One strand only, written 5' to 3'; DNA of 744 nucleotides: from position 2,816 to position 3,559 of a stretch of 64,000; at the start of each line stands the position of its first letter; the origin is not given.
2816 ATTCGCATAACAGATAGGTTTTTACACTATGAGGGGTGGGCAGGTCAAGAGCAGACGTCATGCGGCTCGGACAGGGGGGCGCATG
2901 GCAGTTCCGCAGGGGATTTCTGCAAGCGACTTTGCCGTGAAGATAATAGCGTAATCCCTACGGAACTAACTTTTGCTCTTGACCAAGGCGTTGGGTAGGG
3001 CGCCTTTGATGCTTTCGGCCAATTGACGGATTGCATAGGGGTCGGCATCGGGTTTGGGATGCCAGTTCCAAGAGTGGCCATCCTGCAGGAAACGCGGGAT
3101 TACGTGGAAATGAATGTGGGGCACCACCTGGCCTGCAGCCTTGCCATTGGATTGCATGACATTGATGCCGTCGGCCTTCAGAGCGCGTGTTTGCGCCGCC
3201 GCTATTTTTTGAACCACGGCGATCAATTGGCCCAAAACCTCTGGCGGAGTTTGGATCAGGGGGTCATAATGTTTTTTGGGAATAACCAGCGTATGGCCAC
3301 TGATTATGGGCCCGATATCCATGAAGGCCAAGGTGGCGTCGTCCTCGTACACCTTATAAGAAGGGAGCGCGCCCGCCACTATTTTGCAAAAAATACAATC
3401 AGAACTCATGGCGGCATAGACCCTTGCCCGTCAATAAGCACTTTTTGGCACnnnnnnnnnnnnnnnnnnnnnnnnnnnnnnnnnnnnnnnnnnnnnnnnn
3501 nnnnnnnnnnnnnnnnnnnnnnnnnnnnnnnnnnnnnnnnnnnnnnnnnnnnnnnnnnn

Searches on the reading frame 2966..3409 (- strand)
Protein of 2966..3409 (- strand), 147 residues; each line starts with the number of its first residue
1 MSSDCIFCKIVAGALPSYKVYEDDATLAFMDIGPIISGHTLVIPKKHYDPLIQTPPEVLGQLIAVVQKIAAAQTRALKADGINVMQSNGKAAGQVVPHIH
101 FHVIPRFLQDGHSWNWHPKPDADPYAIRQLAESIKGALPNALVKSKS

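Call 85: find_encoding_contigs(protein=window:2966-3409:-, flank=10000, max_places=2)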
Protein window:2966-3409:- (147 aa): 1 contig read that carries it; 1 place shown.
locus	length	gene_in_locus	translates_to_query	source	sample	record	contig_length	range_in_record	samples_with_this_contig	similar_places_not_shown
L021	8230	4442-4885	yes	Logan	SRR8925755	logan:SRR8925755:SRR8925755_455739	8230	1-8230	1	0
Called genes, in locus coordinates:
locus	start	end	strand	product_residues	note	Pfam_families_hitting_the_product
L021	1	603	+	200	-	?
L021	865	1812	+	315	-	PF06574:FAD_syn, PF01687:Flavokinase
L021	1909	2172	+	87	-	PF00312:Ribosomal_S15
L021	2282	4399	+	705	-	PF01138:RNase_PH, PF03725:RNase_PH_C, PF03726:PNPase, PF01138:RNase_PH, PF00013:KH_1, PF00575:S1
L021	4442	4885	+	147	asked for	PF11969:DcpS_C, PF01230:HIT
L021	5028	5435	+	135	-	-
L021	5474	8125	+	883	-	PF00675:Peptidase_M16, PF05193:Peptidase_M16_C, PF00675:Peptidase_M16, PF05193:Peptidase_M16_C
